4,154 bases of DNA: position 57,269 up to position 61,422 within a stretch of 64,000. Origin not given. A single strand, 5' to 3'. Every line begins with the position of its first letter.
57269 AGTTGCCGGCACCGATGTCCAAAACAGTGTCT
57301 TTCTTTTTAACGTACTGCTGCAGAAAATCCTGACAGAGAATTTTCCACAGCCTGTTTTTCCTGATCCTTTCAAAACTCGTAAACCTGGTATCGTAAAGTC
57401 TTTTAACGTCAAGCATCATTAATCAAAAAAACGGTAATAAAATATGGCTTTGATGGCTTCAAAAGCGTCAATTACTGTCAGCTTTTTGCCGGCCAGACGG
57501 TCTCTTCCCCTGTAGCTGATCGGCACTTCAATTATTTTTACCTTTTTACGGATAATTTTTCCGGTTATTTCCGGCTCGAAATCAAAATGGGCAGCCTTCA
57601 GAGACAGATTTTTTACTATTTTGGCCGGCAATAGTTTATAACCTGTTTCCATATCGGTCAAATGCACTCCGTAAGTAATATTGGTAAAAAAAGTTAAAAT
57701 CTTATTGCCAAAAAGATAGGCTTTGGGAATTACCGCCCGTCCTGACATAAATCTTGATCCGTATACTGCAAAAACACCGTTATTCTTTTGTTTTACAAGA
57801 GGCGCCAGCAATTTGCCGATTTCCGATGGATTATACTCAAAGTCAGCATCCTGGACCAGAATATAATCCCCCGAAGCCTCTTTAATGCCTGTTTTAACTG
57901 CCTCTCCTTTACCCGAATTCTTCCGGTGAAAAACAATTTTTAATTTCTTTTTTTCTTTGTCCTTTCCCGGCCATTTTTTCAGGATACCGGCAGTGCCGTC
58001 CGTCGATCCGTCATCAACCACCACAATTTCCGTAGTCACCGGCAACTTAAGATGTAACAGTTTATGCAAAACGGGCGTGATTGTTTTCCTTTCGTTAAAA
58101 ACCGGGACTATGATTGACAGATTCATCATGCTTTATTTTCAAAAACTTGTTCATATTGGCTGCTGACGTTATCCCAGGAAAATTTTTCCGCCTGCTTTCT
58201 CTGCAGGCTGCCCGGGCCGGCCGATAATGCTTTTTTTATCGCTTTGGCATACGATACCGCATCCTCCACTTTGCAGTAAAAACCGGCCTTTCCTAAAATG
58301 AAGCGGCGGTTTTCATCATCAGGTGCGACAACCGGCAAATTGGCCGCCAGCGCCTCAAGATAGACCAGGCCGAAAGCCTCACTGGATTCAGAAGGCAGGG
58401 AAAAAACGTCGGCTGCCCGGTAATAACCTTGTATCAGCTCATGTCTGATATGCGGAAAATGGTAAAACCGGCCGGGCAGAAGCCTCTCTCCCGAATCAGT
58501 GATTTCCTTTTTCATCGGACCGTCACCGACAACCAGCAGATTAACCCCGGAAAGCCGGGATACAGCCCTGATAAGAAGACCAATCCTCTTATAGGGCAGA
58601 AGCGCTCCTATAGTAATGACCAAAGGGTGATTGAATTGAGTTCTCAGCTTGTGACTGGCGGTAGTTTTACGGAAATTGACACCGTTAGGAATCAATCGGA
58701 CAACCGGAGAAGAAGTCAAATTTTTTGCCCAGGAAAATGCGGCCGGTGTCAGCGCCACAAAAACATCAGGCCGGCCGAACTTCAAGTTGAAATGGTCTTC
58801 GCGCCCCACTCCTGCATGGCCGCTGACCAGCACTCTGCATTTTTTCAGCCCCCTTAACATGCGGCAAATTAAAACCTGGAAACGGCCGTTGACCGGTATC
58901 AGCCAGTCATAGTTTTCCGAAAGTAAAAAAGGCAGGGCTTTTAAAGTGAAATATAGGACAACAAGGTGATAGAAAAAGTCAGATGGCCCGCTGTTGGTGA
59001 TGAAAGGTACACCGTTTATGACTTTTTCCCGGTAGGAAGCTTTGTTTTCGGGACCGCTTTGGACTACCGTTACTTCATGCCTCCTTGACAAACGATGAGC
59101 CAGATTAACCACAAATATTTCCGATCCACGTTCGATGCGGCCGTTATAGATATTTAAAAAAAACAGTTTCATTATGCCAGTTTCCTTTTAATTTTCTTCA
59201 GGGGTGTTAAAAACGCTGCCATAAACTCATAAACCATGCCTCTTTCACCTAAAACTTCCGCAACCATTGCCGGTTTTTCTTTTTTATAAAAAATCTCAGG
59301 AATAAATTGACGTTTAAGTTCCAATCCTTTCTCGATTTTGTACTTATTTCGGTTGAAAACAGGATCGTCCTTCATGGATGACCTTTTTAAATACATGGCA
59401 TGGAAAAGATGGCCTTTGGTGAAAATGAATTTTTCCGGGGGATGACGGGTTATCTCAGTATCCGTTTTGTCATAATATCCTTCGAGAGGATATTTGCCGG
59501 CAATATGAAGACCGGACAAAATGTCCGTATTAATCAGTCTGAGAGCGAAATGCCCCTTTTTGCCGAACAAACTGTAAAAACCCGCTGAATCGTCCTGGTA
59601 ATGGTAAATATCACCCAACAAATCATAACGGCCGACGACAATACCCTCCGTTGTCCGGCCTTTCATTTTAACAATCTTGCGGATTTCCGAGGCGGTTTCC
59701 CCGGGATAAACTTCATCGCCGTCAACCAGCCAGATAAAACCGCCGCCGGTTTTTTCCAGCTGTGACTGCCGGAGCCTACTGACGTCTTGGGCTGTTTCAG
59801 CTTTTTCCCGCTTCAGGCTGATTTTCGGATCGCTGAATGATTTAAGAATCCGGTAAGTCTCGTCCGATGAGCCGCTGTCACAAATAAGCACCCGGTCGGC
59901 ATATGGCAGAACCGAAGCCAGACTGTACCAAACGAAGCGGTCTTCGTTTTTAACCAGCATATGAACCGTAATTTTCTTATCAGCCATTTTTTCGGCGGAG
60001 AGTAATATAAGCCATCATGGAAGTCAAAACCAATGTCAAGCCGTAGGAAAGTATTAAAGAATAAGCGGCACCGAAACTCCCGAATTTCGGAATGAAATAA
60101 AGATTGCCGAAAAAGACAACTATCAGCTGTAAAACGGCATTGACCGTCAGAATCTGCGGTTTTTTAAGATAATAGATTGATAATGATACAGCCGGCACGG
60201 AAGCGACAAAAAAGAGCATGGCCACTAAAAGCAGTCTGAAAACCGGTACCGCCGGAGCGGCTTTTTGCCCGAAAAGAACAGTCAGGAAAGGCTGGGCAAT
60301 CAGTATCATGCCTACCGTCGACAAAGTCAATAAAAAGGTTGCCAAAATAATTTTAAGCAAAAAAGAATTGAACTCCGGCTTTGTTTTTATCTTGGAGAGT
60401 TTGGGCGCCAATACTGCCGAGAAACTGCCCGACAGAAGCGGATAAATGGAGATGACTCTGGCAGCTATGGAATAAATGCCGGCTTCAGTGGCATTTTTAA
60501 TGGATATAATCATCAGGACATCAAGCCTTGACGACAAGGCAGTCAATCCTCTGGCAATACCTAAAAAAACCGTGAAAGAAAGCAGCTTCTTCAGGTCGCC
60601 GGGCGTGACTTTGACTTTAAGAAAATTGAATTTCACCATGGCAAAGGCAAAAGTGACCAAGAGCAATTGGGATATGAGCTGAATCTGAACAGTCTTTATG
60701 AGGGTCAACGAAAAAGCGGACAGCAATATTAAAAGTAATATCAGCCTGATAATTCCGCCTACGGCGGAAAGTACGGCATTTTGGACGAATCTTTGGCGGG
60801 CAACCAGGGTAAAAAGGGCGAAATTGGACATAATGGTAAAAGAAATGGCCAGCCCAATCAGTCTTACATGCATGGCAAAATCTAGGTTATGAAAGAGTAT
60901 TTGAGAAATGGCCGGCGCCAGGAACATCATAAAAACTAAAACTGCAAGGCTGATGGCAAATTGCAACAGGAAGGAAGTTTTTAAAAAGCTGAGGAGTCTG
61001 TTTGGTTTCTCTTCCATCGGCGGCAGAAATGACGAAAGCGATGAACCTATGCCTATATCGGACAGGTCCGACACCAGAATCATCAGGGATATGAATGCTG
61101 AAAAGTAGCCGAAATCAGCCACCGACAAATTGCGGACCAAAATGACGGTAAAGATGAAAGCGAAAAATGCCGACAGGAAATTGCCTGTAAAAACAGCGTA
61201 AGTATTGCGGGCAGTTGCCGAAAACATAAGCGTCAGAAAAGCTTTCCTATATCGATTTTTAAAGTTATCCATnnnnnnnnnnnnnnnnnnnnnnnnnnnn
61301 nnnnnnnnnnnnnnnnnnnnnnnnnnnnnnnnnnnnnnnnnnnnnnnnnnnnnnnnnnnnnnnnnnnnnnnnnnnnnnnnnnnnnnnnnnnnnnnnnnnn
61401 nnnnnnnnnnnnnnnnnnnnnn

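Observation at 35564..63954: ~28 kb surface-glycan locus that combines a Und-PP/Wzx route with a polyprenyl-P-sugar/GT-C route (four GT-C enzymes)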

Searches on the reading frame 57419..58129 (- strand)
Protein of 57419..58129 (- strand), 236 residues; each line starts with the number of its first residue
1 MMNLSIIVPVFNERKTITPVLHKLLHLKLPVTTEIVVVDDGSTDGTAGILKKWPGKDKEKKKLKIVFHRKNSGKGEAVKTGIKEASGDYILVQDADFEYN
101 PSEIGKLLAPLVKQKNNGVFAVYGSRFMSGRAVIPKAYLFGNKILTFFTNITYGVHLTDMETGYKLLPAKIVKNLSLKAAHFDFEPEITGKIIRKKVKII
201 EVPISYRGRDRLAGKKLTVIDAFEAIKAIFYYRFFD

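Call 5: search_protein_families(library=pfam, proteins=[window:57419-58129:-])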
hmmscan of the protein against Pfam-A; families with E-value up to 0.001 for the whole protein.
window:57419-58129:- (236 aa): 3 families
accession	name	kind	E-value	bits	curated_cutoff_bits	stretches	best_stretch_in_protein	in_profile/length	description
PF00535.33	Glycos_transf_2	-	4.2e-32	111.8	23.3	1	5-172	1-164/168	Glycosyl transferase family 2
PF13641.12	Glyco_tranf_2_3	-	1.4e-07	32.2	27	1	4-133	3-130/230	Glycosyltransferase like family 2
PF13704.12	Glyco_tranf_2_4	-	5.6e-05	24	27.5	1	32-96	19-81/98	Glycosyl transferase family 2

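Call 16: search_protein_families(library=ncbifam, max_evalue=0.01, proteins=[window:57419-58129:-])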
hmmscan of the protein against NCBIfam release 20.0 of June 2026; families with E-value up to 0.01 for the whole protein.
window:57419-58129:- (236 aa): 26 families (the best 25 are shown)
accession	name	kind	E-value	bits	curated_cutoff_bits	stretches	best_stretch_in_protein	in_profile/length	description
TIGR04182.1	glyco_TIGR04182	equivalog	3.8e-32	111.9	325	1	4-229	2-214/293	S-layer glycoprotein N-glycosyltransferase AglJ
TIGR03937.1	PgaC_IcaA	equivalog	1.2e-18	67.3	422.3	1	3-116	46-155/407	poly-beta-1,6-N-acetyl-D-glucosamine synthase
NF047588.1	GlcsyltransPgfSStrep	equivalog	4.2e-17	62.3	500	1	2-178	1-170/308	glycosyltransferase PgfS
TIGR04283.1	glyco_like_mftF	equivalog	5e-16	59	182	1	4-154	1-137/221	TIGR04283 family arsenosugar biosynthesis glycosyltransferase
NF007482.0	PRK10073.1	equivalog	5.5e-16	58.5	423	1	3-109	7-108/334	glycosyltransferase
NF041875.1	EPS_EpsD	equivalog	4e-15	56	370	1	4-108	1-101/325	exopolysaccharide biosynthesis glycosyltransferase EpsD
TIGR03469.1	HpnB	hypoth_equivalog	1.2e-14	54.2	379.25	1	4-117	46-166/386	hopene-associated glycosyltransferase HpnB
NF007986.1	PRK10714.1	equivalog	2.2e-14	53.2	529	1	3-109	7-113/316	undecaprenyl-phosphate 4-deoxy-4-formamido-L-arabinose transferase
NF010496.0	PRK13915.1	equivalog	3.8e-14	52.5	262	1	3-116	32-147/307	glucosyl-3-phosphoglycerate synthase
NF041391.1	DPhHxTase_Halo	equivalog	7.8e-14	51.2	375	1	11-217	4-192/213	dolichyl-phosphate hexose transferase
NF058614.1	PPMAGASynPpgS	equivalog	2.5e-13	50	370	1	6-205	4-195/226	polyprenyl-phospho-N-acetylgalactosaminyl synthase PpgS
NF047683.1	TeichurnBiosyTuaG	equivalog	3.7e-13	49.7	400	1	4-124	8-124/252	teichuronic acid biosynthesis protein TuaG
NF038302.1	EPS_HpsE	equivalog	1.7e-10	40.4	300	1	2-151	1-146/307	hormogonium polysaccharide biosynthesis glycosyltransferase HpsE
TIGR03965.1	mycofact_glyco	equivalog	4.2e-09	35.8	280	1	3-114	75-182/467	mycofactocin biosynthesis glycosyltransferase MftF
TIGR03111.1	glyc2_xrt_Gpos1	hypoth_equivalog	1.7e-08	33.7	363.95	1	4-111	51-156/439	TIGR03111 family XrtG-associated glycosyltransferase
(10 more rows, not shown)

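Call 52: search_solved_structures(query=window:57419-58129:-, max_evalue=0.001)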
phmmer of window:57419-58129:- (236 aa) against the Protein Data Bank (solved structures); distinct sequences matched with E-value up to 0.001: 28.
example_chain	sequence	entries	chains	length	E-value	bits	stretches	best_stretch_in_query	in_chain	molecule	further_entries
5mlz_A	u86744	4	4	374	7.3e-17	64.8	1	2-224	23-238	Dolichol monophosphate mannose synthase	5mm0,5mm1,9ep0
5tze_C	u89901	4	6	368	1.4e-11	47.6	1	2-136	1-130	Glycosyl transferase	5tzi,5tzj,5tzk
5tz8_A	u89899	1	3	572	2.6e-11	46.6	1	2-135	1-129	Glycosyl transferase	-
9bhc_C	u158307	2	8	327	9.2e-11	44.8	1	3-110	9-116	Undecaprenyl-phosphate 4-deoxy-4-formamido-L-arabinose transferase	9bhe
8vxh_A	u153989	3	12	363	1.2e-10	44.5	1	3-110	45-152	Undecaprenyl-phosphate 4-deoxy-4-formamido-L-arabinose transferase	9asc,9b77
2z87_A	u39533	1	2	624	3e-10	43.2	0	4-105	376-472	Chondroitin synthase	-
2z86_A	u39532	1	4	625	3e-10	43.1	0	4-105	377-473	Chondroitin synthase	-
9hwj_A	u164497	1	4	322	5.2e-10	42.4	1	3-110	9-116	Undecaprenyl-phosphate 4-deoxy-4-formamido-L-arabinose transferase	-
5eke_A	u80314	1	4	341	1.1e-09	41.3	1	3-126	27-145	Uncharacterized glycosyltransferase sll0501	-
5ekp_C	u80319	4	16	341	1.1e-09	41.3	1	3-126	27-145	Uncharacterized glycosyltransferase sll0501 | Glycosyltransferase sll0501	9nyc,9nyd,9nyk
9nye_A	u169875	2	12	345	1.1e-09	41.3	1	3-126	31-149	Glycosyltransferase sll0501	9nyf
6yv7_B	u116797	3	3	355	3.1e-09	39.9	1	4-98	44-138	Glycosyl transferase, family 2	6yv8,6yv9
6yv7_A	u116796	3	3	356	3.1e-09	39.8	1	4-98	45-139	Glycosyl transferase, family 2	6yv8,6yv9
6p61_A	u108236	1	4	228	5.1e-08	35.8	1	4-104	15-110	Glycosyltransferase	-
5hea_A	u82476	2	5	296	8.9e-08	35.1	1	4-97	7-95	Putative glycosyltransferase (GalT1)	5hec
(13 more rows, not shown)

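Call 85: find_homologous_proteins(query=window:57419-58129:-, max_evalue=1e-10)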
Query window:57419-58129:- (236 aa): 7708 proteins with E <= 1e-10 among 8000 candidates; the best 120 are listed.
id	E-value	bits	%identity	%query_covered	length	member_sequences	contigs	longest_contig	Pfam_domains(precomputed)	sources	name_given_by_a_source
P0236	2.2e-150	516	100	100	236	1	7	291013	PF13641.13,PF00535.33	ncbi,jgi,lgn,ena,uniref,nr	ncbi:MAG: dolichyl-phosphate mannose synthase-like protein [Candidatus Gottesmanbacteria bacterium G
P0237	6.6e-108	377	76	100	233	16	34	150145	PF10111.15,PF13641.13,PF00535.33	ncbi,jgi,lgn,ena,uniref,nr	ncbi:hypothetical protein A3J20_03635 [Candidatus Gottesmanbacteria bacterium RIFCSPLOWO2_02_FULL_42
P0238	2.6e-105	369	74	100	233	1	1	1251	PF10111.15,PF13641.13,PF00535.33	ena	-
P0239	2.1e-87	310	62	100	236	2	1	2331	PF13641.13,PF00535.33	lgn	-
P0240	1.8e-84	301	60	100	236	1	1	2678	PF10111.15,PF13641.13,PF00535.33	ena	-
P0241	2.6e-84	300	60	100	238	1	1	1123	PF10111.15,PF13641.13,PF00535.33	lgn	-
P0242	7.1e-83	296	59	100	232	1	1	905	PF10111.15,PF13641.13,PF00535.33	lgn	-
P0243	9.1e-82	292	59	99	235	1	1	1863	PF10111.15,PF13641.13,PF00535.33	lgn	-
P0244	1.6e-81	291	59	100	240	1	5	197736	PF10111.15,PF13641.13,PF00535.33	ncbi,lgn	-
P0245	2.7e-81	290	60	99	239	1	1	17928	PF10111.15,PF13641.13,PF00535.33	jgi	-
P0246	1.1e-80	288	57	100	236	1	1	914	PF10111.15,PF00535.33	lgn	-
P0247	1.4e-80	288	58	99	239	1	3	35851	PF10111.15,PF13641.13,PF00535.33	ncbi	-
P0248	5.3e-80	286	74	79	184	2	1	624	PF10111.15,PF13641.13,PF00535.33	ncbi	ncbi:MAG: dolichyl-phosphate mannose synthase related protein, partial [uncultured bacterium]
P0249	1.3e-79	285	59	100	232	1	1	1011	PF10111.15,PF13641.13,PF00535.33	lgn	-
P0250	1.3e-79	285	57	99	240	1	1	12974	PF10111.15,PF13641.13,PF00535.33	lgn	-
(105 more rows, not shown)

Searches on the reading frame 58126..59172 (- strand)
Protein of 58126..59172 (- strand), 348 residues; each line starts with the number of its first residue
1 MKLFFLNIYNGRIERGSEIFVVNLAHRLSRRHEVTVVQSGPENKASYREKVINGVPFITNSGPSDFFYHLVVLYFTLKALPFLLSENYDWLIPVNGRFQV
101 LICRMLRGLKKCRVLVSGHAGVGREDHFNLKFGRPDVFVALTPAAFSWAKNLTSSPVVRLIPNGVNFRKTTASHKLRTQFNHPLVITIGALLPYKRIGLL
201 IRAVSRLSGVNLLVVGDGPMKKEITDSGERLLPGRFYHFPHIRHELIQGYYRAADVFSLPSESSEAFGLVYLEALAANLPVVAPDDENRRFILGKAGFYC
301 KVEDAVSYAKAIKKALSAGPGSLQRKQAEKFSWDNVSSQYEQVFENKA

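Call 6: search_protein_families(library=pfam, proteins=[window:58126-59172:-])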
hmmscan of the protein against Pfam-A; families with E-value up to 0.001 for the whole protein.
window:58126-59172:- (348 aa): 4 families
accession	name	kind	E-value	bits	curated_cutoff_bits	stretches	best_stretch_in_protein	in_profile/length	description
PF00534.26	Glycos_transf_1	-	3.5e-23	82.5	26.4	1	178-322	11-160/172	Glycosyl transferases group 1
PF13692.12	Glyco_trans_1_4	-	5.3e-21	75.8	27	1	183-317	2-141/142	Glycosyl transferases group 1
PF13439.12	Glyco_transf_4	-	1.5e-08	35.3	28.5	1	16-166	3-167/170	Glycosyltransferase Family 4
PF20706.3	GT4-conflict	-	0.00025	20.6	26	1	141-284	153-311/385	Family 4 Glycosyltransferase in conflict systems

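Call 53: search_protein_families(library=ncbifam, max_evalue=0.00001, proteins=[window:58126-59172:-])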
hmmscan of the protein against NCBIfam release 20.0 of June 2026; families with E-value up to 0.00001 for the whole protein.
window:58126-59172:- (348 aa): 18 families
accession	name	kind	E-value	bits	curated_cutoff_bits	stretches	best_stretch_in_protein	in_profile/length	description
TIGR03999.1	thiol_BshA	equivalog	3.4e-13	49.3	273.7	1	155-346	166-372/375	N-acetyl-alpha-D-glucosaminyl L-malate synthase BshA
NF047684.1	TeichurnBiosyTuaC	equivalog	3.7e-12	45.9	550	1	169-285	206-320/391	teichuronic acid biosynthesis protein TuaC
TIGR03449.1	mycothiol_MshA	equivalog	8.1e-12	44.7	462.5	1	172-346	210-402/406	D-inositol-3-phosphate glycosyltransferase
TIGR03088.1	stp2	hypoth_equivalog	8.4e-12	44.8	409.05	1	158-346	162-372/374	TIGR03088 family PEP-CTERM/XrtA system glycosyltransferase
TIGR04047.1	MSMEG_0565_glyc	hypoth_equivalog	2e-11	43.6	259.85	1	242-340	265-367/373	MSMEG_0565 family glycosyltransferase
NF049988.1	MGlcDAGSynMgs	equivalog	1e-09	38.3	400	1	211-315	246-353/398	alpha-monoglucosyldiacylglycerol synthase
NF053787.1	GlcN_PG_synth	equivalog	2.1e-09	36.7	480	1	169-342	184-354/361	N-acetylglucosaminyl phosphatidylglycerol synthase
TIGR04063.1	stp3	hypoth_equivalog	1.5e-08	34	442.05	1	158-345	182-393/397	TIGR04063 family PEP-CTERM/XrtA system glycosyltransferase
NF012028.0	PRK15484.1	subfamily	1.9e-08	33.8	618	1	156-346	161-377/380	lipopolysaccharide N-acetylglucosaminyltransferase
NF050063.1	ProtGlycPglJ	equivalog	1.7e-07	30.8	500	1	159-317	171-331/363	N-acetylgalactosamine-N,N'-diacetylbacillosaminyl-diphospho-undecaprenol 4-alpha-N-acetylgalactosaminyltransferase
NF038255.1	exopoly_VpsD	equivalog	1.8e-07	30.3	300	1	160-345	181-377/381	VpsD family glycosyltransferase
TIGR02095.1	glgA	subfamily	2e-07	30.1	328.45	1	175-346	287-476/477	glycogen/starch synthase, ADP-glucose type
NF053513.1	Gtran_IagA_BgsA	equivalog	3.6e-07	29.5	460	1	158-346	129-330/333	LTA glycolipid anchor biosynthesis glycosyltransferase, IagA/BgsA family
NF038295.1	EPS_HpsP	equivalog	1.7e-06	27.3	550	1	160-345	180-385/388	hormogonium polysaccharide biosynthesis glycosyltransferase HpsP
NF038011.1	PelF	equivalog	1.7e-06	27.3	100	0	158-288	282-417/489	GT4 family glycosyltransferase PelF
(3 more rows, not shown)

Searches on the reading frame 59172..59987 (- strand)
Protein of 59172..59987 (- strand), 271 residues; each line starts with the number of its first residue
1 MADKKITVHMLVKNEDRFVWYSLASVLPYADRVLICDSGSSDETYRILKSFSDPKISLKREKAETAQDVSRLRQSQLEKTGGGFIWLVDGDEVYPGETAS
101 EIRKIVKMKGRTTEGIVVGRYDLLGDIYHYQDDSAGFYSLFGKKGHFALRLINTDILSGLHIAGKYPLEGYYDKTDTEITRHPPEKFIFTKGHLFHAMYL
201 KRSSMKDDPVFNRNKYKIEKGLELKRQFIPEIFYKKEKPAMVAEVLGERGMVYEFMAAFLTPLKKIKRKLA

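Call 6: search_protein_families(library=pfam, proteins=[window:59172-59987:-])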
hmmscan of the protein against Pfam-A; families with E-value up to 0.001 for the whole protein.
window:59172-59987:- (271 aa): 1 family
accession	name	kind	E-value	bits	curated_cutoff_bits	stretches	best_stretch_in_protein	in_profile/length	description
PF00535.33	Glycos_transf_2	-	8.4e-09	36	23.3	1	8-136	2-131/168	Glycosyl transferase family 2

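Call 54: search_protein_families(library=ncbifam, max_evalue=0.00001, proteins=[window:59172-59987:-])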
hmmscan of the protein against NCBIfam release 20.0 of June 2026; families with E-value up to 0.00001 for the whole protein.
window:59172-59987:- (271 aa): 1 family
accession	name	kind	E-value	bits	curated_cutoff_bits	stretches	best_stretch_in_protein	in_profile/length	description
TIGR04195.1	S_glycosyl_SunS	equivalog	8.3e-08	31.5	350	1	5-108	58-157/421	SunS family peptide S-glycosyltransferase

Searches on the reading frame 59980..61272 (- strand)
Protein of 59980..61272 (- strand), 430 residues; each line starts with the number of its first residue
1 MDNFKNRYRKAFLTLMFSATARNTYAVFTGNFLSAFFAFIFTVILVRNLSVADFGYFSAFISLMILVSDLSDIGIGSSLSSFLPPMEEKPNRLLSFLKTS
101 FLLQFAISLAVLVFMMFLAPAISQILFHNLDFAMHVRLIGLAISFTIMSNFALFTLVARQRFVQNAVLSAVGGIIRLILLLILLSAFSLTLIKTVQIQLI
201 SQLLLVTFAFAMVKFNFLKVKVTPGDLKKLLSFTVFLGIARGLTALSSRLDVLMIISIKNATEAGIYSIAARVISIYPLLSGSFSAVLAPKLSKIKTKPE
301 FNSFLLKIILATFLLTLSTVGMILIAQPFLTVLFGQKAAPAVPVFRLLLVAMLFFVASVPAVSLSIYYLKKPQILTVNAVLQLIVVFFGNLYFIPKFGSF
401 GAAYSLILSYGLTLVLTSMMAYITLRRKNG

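Call 6: search_protein_families(library=pfam, proteins=[window:59980-61272:-])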
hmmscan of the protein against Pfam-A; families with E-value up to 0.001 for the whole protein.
window:59980-61272:- (430 aa): 2 families
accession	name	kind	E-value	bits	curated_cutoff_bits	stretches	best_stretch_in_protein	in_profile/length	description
PF01943.22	Polysacc_synt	-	4.2e-21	76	28.2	1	21-295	2-273/274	Polysaccharide biosynthesis protein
PF13440.11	Polysacc_synt_3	-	3.8e-16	59.6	23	1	44-343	1-293/293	Polysaccharide biosynthesis protein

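Call 53: search_protein_families(library=ncbifam, max_evalue=0.00001, proteins=[window:59980-61272:-])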
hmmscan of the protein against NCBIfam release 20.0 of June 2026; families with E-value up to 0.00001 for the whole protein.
window:59980-61272:- (430 aa): 4 families
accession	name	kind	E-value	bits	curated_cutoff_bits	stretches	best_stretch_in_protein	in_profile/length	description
NF007773.0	PRK10459.1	equivalog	4.7e-11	42.4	273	1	38-365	25-347/492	MOP flippase family protein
NF047674.1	TeichurnBiosyTuaB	equivalog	3e-09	36.4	580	1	42-363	30-346/469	teichuronic acid biosynthesis protein TuaB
TIGR02900.1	spore_V_B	equivalog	6.6e-07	28.4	372.3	1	22-418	3-428/488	stage V sporulation protein B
NF011679.0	PRK15099.1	equivalog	2.3e-06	27.2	325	1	44-426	27-414/416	lipid III flippase WzxE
